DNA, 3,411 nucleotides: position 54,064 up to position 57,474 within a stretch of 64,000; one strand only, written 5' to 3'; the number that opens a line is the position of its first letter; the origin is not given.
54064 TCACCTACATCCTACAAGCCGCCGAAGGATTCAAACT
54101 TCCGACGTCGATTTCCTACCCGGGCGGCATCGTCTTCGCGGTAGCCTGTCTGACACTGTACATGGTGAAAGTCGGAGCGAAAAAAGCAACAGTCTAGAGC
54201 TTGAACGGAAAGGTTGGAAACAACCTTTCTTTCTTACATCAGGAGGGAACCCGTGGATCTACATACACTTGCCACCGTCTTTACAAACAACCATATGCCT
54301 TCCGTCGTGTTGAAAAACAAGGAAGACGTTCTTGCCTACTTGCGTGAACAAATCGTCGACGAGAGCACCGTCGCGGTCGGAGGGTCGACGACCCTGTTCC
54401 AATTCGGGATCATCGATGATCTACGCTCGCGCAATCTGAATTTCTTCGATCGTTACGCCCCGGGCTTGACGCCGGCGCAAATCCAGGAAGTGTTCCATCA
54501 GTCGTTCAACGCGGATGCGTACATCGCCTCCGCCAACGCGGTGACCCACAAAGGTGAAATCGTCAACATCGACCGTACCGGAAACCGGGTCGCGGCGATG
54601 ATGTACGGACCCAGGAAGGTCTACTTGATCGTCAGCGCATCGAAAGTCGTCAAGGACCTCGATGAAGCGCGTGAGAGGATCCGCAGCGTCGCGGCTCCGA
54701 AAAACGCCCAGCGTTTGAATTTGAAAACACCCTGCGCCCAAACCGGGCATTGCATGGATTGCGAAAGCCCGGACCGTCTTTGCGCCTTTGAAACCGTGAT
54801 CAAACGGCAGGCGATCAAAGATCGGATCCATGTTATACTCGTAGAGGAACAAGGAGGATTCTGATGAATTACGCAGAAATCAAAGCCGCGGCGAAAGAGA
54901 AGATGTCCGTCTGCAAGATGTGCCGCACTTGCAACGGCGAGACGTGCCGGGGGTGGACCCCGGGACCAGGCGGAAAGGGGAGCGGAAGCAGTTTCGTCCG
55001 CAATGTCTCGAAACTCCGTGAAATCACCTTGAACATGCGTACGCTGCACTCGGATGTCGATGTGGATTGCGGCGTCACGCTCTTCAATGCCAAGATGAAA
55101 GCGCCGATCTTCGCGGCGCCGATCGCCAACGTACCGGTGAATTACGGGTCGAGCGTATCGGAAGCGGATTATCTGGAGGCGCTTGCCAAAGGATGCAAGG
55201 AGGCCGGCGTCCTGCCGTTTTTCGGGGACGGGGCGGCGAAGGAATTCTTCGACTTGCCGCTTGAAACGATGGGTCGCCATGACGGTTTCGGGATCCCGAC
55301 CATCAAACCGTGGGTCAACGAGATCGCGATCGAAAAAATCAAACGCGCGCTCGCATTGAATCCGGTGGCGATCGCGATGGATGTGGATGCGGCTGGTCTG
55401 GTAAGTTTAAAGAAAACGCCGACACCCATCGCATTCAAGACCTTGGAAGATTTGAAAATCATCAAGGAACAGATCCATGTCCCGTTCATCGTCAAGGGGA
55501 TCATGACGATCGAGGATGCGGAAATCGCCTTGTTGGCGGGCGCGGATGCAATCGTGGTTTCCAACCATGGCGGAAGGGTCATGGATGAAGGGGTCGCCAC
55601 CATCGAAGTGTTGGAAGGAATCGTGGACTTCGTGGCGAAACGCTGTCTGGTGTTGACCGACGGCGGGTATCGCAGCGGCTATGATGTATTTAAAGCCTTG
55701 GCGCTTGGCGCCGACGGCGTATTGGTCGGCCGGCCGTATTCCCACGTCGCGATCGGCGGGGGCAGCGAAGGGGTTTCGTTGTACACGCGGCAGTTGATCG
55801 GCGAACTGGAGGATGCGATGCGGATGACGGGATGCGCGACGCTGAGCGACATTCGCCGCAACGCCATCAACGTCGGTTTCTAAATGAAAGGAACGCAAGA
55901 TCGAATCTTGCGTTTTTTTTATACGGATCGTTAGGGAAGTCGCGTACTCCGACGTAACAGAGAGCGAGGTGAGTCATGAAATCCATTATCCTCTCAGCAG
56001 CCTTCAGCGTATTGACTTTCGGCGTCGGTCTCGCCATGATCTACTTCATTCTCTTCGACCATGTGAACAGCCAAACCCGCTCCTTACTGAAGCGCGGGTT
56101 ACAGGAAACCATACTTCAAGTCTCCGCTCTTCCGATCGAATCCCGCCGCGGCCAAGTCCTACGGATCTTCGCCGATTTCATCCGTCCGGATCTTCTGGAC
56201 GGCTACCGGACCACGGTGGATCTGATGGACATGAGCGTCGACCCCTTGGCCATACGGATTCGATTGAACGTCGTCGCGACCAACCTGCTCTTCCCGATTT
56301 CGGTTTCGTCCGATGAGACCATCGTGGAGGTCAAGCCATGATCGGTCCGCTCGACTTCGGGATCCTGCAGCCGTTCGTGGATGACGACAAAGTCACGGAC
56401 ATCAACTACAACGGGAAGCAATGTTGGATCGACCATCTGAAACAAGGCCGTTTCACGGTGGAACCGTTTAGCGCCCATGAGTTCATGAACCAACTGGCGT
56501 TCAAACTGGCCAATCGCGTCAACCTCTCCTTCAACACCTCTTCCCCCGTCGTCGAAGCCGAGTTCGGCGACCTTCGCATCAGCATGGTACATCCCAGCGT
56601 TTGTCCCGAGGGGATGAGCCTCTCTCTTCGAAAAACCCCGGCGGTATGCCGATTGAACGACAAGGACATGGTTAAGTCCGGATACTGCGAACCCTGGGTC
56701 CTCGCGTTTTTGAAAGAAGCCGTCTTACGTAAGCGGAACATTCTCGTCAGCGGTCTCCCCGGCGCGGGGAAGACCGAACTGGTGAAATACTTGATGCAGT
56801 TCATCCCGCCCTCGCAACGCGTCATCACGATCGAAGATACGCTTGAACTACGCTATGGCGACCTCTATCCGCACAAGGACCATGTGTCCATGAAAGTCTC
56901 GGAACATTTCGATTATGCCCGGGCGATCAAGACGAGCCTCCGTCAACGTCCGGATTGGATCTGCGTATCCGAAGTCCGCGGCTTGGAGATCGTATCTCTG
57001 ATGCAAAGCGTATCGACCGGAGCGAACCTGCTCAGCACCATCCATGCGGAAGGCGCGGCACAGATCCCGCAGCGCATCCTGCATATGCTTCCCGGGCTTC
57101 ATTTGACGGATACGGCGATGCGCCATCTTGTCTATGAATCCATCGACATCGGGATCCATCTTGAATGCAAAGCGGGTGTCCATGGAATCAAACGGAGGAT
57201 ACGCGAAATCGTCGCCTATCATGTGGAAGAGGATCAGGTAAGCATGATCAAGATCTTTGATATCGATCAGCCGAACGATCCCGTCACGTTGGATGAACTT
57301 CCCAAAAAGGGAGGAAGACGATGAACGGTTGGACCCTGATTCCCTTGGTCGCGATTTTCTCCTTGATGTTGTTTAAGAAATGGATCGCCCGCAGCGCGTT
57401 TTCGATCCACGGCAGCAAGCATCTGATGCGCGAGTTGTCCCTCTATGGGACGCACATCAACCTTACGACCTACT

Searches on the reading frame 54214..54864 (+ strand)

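Call 16: search_protein_families(library=pfam, proteins=[window:54214-54864:+], max_evalue=0.00001)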
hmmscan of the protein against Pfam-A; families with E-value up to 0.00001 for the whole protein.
window:54214-54864:+ (216 aa): 1 family
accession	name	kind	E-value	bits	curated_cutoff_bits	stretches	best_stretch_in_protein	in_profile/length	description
PF02589.21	LUD_dom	-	1e-46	159.5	22.6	1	21-210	6-189/189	LUD domain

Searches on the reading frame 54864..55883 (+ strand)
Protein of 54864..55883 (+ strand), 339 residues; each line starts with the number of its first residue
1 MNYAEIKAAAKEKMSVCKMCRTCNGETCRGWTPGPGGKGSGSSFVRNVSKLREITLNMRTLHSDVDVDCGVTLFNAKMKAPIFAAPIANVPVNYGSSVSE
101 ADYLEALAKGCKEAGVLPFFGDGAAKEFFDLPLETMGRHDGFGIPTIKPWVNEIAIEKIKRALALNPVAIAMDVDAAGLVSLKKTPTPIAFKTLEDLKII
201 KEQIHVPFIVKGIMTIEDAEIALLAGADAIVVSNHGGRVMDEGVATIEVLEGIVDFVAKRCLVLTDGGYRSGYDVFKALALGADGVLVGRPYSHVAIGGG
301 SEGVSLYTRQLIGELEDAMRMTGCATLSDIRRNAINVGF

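Call 16: search_protein_families(library=pfam, proteins=[window:54864-55883:+], max_evalue=0.00001)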
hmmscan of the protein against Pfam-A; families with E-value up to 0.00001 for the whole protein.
window:54864-55883:+ (339 aa): 2 families
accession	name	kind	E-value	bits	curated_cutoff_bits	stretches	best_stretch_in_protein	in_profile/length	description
PF01070.24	FMN_dh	-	2.5e-61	208.1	24.9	2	193-336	206-349/350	FMN-dependent dehydrogenase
PF00478.31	IMPDH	-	1.5e-07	31.2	25.6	1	193-292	132-239/345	IMP dehydrogenase / GMP reductase domain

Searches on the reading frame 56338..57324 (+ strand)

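Call 16: search_protein_families(library=pfam, proteins=[window:56338-57324:+], max_evalue=0.00001)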
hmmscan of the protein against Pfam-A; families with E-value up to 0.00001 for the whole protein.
window:56338-57324:+ (328 aa): 1 family
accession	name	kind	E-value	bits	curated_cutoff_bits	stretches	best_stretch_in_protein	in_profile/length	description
PF00437.27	T2SSE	-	1.9e-27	96.3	24.9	1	78-250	93-258/370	Type II/IV secretion system protein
